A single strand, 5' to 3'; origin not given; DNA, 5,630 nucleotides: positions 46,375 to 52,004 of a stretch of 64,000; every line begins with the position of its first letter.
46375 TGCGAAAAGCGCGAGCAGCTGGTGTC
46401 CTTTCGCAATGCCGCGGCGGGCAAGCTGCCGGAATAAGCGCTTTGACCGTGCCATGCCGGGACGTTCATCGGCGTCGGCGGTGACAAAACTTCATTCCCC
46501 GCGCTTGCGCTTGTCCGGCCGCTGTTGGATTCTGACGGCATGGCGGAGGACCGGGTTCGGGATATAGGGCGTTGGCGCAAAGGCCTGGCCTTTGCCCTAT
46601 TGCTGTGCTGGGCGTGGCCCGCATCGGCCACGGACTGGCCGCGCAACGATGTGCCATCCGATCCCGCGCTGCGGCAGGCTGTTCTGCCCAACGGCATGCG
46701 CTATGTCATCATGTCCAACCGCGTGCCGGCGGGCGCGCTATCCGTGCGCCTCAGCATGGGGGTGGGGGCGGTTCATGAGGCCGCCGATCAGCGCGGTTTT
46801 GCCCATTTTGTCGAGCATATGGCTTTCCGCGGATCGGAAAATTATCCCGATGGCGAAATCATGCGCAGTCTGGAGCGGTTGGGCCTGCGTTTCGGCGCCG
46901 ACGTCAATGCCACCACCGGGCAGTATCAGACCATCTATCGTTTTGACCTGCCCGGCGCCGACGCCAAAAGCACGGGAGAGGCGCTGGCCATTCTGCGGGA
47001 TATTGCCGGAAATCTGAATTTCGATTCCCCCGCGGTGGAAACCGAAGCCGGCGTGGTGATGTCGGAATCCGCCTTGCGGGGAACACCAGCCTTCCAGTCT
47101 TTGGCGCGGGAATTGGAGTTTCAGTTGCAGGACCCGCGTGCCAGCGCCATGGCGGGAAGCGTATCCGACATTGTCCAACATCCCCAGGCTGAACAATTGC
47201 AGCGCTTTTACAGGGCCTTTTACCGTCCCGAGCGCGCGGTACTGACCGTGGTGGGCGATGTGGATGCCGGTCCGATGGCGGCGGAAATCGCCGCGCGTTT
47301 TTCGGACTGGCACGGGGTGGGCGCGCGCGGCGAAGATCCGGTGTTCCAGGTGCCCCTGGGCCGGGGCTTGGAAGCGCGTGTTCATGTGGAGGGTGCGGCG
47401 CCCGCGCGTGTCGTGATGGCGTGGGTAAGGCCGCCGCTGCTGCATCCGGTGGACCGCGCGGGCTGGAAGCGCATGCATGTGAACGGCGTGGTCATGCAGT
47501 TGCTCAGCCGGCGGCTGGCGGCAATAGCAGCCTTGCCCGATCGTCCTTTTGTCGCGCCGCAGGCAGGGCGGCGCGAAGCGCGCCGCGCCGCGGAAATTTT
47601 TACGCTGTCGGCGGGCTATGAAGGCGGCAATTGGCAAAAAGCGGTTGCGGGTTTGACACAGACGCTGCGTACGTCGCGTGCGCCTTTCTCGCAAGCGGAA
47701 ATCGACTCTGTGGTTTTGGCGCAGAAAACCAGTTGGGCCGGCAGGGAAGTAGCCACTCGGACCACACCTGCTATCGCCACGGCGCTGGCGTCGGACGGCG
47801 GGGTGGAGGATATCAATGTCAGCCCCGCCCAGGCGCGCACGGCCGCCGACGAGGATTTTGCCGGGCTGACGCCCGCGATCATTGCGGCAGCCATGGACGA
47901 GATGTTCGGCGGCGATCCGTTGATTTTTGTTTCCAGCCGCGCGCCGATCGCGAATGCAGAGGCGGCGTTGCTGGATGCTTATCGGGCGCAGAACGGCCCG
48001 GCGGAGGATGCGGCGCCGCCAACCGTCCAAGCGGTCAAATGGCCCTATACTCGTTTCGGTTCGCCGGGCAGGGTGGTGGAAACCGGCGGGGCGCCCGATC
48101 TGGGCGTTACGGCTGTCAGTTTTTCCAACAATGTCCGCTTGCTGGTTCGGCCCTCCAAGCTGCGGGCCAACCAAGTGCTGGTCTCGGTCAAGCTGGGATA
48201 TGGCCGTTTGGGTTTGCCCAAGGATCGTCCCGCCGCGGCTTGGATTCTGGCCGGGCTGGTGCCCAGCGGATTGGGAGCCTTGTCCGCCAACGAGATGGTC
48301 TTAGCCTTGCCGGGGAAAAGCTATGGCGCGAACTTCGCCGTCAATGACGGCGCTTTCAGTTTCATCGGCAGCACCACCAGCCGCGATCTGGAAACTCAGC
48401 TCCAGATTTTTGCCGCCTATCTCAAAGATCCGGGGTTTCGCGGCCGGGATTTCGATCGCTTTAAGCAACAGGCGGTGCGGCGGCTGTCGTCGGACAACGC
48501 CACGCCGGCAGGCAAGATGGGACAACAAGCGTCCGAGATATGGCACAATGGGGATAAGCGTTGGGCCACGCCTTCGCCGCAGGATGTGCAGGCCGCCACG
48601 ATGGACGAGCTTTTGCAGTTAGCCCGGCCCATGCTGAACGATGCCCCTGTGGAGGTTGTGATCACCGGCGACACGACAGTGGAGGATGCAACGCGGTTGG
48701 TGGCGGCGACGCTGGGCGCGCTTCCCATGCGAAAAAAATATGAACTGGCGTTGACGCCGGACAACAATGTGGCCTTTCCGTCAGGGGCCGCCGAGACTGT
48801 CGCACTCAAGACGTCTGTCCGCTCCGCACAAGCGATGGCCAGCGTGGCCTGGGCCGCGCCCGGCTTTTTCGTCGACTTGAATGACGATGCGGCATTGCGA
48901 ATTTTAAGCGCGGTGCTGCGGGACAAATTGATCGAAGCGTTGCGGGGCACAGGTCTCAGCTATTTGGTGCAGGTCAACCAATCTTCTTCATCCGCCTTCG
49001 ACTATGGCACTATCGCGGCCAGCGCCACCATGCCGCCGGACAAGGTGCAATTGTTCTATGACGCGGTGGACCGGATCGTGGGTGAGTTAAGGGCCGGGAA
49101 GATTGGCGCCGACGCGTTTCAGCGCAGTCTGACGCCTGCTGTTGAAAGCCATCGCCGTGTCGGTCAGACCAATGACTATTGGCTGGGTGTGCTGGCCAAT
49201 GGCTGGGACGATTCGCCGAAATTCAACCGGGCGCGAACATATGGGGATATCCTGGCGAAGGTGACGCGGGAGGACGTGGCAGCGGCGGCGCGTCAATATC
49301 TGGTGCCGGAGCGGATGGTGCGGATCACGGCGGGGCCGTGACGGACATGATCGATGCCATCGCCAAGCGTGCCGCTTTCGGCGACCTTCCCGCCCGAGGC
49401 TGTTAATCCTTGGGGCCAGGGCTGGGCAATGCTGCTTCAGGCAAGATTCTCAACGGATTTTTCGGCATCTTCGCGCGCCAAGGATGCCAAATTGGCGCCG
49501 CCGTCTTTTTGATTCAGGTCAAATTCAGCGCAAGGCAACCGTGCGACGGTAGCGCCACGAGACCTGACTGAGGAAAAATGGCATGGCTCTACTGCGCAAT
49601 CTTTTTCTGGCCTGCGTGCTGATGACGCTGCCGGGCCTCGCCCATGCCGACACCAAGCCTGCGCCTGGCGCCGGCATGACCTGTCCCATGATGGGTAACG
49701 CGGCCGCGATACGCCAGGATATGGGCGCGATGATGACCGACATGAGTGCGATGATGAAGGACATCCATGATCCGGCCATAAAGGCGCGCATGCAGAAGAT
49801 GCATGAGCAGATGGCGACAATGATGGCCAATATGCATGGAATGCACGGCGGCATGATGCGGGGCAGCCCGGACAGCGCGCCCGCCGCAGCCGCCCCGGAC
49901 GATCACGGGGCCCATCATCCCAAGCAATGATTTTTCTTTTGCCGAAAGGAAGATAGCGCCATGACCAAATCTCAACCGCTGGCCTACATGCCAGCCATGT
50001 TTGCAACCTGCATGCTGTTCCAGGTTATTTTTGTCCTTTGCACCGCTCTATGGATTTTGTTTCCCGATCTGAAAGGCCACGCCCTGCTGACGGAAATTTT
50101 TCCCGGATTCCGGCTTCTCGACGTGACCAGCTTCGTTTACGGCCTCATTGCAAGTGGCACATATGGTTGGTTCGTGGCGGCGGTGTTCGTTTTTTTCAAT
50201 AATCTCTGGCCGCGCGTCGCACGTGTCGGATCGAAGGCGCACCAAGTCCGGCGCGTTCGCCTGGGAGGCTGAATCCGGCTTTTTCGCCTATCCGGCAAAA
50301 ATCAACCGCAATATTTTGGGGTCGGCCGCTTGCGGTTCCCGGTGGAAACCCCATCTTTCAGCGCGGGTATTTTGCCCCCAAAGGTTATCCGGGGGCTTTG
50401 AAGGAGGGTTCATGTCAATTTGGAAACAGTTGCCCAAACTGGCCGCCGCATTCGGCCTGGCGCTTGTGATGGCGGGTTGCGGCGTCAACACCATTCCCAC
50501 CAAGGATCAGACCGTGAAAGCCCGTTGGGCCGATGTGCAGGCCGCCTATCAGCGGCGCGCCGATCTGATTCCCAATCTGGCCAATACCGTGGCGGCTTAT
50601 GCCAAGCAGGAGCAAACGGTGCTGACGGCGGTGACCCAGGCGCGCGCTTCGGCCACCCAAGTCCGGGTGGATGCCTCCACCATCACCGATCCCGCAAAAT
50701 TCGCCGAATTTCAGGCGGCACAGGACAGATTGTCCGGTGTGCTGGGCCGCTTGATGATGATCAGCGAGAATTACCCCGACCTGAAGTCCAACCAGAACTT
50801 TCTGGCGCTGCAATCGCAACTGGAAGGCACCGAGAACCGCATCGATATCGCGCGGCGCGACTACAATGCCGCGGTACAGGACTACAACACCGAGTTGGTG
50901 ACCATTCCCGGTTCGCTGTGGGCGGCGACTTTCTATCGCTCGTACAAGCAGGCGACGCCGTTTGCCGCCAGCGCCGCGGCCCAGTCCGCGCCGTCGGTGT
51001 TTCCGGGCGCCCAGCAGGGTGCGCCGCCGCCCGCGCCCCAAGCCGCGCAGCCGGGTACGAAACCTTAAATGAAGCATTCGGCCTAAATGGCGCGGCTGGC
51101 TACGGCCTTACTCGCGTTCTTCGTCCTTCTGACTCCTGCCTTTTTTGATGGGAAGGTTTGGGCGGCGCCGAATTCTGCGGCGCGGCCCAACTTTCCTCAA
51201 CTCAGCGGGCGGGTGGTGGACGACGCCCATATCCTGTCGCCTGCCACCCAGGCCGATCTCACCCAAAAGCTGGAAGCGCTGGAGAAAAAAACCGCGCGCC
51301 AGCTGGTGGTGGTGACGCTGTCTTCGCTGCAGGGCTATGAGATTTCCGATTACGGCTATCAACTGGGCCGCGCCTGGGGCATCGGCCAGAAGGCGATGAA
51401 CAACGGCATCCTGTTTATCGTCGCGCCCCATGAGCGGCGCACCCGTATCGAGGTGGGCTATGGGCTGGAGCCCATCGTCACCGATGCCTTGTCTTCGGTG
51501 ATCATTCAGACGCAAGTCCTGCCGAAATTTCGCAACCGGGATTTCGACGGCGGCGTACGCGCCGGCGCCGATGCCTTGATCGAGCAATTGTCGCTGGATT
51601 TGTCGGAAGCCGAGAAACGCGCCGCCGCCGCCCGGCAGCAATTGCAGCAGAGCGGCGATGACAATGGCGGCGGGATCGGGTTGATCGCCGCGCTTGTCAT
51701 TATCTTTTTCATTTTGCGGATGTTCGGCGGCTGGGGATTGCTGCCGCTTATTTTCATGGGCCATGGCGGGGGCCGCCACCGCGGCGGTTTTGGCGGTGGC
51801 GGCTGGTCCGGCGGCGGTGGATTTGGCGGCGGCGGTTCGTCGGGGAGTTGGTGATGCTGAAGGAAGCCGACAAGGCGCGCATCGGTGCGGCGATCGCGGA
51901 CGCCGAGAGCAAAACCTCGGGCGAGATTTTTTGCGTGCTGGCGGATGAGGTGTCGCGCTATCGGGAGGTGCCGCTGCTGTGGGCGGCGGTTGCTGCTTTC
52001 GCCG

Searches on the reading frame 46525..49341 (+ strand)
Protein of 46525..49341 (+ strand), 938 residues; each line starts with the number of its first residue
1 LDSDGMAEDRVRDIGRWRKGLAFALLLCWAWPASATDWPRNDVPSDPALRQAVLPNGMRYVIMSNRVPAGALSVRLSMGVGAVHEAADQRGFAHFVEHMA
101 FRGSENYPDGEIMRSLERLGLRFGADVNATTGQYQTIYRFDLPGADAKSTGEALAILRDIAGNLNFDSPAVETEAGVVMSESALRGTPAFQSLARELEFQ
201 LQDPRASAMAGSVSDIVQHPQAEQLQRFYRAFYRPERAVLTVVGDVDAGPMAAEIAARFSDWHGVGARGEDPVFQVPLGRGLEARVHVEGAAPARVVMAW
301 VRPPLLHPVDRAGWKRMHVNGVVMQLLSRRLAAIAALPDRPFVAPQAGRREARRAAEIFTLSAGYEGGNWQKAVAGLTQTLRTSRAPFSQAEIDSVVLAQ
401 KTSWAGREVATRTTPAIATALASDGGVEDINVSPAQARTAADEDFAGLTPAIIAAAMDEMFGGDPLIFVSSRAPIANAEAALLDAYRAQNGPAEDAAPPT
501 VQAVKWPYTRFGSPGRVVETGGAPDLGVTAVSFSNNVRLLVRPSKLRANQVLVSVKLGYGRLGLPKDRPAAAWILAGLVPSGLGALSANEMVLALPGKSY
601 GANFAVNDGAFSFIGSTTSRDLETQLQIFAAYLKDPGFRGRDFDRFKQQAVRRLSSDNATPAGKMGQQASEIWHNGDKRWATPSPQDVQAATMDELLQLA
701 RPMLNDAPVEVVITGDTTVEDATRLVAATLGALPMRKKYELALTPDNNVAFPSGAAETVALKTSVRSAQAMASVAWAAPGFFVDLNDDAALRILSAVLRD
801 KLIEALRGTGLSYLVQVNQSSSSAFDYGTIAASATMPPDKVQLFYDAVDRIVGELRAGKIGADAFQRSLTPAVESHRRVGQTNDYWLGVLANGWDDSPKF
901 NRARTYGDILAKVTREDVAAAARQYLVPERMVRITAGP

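Call 75: search_protein_families(library=pfam, proteins=[window:46525-49341:+], max_evalue=0.00001)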
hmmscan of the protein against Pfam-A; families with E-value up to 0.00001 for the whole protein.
window:46525-49341:+ (938 aa): 2 families
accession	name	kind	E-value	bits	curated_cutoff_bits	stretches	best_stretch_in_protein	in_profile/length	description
PF05193.26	Peptidase_M16_C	-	6.5e-26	91.8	23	2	692-868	3-177/181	Peptidase M16 inactive domain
PF00675.25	Peptidase_M16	-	1.4e-22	80.6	22.3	1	61-182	2-116/149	Insulinase (Peptidase family M16)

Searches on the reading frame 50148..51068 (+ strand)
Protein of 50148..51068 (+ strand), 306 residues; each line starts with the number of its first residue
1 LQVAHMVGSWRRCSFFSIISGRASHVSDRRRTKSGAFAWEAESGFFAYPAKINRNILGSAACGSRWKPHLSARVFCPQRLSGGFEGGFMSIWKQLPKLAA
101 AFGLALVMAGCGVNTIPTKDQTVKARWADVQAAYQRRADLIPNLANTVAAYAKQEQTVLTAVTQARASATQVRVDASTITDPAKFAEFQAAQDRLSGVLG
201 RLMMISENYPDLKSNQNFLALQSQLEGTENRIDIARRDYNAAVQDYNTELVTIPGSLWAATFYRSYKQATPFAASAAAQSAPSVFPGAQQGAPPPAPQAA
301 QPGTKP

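Call 76: search_protein_families(library=pfam, proteins=[window:50148-51068:+], max_evalue=0.00001)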
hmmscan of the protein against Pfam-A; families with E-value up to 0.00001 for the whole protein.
window:50148-51068:+ (306 aa): 1 family
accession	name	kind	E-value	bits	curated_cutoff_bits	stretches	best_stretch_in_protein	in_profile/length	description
PF04011.17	LemA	-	3.8e-50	170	26.2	1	127-284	2-147/149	LemA family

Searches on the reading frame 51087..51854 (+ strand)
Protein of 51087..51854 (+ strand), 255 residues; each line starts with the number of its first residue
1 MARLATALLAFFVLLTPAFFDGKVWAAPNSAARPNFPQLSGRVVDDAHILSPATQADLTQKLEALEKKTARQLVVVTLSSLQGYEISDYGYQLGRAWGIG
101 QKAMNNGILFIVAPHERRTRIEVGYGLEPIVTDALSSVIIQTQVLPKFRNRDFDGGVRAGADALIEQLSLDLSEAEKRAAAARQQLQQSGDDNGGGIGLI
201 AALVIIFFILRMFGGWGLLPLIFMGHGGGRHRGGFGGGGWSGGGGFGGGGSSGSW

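Call 76: search_protein_families(library=pfam, proteins=[window:51087-51854:+], max_evalue=0.00001)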
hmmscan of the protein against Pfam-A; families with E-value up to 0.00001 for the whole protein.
window:51087-51854:+ (255 aa): 1 family
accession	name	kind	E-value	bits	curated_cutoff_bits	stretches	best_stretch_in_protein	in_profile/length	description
PF04536.20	TPM_phosphatase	-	1.9e-41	141.4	22.1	1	43-166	1-124/125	TPM domain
